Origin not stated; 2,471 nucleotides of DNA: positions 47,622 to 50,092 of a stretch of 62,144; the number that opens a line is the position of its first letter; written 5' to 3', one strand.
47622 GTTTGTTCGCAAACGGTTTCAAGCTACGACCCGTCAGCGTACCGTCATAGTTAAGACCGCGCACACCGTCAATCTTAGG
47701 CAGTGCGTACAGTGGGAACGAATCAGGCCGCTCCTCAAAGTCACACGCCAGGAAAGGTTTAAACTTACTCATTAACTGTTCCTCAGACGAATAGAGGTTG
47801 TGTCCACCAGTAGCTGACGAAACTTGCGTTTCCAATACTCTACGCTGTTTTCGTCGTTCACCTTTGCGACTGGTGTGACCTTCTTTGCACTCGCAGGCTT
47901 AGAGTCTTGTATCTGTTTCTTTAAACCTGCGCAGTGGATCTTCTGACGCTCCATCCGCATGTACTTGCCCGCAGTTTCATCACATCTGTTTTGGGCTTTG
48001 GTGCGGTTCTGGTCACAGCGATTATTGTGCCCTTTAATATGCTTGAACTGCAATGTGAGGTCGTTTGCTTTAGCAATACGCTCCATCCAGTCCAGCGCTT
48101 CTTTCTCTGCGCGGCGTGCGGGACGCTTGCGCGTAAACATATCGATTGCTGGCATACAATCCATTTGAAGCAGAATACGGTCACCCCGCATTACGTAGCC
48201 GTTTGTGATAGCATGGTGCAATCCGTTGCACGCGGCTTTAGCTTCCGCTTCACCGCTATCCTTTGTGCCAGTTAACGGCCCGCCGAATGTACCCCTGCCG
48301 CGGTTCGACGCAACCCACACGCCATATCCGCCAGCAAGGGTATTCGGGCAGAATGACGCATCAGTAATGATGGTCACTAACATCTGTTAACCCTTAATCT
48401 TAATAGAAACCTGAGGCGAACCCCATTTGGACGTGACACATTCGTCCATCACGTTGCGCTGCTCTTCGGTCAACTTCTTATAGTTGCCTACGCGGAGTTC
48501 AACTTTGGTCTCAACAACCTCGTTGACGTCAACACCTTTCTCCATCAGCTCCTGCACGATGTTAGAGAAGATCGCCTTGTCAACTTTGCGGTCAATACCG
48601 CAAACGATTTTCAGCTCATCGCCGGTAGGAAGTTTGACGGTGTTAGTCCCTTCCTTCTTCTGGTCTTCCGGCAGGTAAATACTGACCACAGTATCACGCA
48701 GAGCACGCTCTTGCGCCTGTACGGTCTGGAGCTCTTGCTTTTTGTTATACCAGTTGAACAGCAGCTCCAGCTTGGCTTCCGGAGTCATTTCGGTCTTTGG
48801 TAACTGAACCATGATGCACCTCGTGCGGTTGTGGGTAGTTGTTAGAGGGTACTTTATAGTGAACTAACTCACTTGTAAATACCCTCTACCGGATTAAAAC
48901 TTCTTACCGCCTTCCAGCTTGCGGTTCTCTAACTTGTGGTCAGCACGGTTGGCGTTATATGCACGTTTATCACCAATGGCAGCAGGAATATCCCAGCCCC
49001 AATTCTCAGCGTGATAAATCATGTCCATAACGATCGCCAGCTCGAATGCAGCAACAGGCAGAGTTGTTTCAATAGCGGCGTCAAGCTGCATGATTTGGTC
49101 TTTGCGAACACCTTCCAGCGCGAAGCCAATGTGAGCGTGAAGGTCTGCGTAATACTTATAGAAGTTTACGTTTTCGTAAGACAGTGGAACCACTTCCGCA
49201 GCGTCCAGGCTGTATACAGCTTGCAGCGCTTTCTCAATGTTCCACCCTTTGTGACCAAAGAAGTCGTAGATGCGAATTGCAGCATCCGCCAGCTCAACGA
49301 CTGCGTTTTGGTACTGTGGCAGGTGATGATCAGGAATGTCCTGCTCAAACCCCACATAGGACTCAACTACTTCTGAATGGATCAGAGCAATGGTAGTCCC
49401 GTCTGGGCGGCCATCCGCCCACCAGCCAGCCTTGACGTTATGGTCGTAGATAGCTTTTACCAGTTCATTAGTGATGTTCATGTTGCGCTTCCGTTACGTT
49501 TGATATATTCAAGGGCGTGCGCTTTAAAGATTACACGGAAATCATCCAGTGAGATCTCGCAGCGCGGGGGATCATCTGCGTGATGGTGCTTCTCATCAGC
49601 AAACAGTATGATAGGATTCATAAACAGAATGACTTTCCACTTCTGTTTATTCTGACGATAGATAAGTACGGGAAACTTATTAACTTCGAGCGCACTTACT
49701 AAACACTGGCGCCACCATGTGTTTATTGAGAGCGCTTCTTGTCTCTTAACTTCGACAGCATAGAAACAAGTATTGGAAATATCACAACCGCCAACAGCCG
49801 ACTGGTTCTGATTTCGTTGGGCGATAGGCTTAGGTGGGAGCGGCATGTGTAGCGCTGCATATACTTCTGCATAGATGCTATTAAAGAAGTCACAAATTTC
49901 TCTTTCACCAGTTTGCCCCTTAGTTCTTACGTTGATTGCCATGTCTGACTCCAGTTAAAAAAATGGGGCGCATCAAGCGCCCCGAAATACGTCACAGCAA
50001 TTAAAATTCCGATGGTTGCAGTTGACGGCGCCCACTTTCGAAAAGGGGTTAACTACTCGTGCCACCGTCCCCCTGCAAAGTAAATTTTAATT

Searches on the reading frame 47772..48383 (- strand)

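Call 120: search_protein_families(library=pfam, max_evalue=0.00001, proteins=[window:47772-48383:-])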
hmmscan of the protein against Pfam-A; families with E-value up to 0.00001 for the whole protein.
window:47772-48383:- (203 aa): 2 families
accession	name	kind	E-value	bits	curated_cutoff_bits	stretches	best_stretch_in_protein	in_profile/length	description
PF00075.30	RNase_H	-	7.8e-08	33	25.8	1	3-139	4-137/141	RNase H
PF13456.12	RVT_3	-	1.3e-07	32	21.6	1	7-123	2-115/123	Reverse transcriptase-like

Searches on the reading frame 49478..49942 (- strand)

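Call 120: search_protein_families(library=pfam, max_evalue=0.00001, proteins=[window:49478-49942:-])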
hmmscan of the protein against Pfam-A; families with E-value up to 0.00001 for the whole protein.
window:49478-49942:- (154 aa): 1 family
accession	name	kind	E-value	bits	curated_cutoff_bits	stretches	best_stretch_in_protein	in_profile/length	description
PF24608.2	PDDEXK_15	-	9.2e-12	45.6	27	1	4-109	1-114/164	Phage putative PDDEXK endonuclease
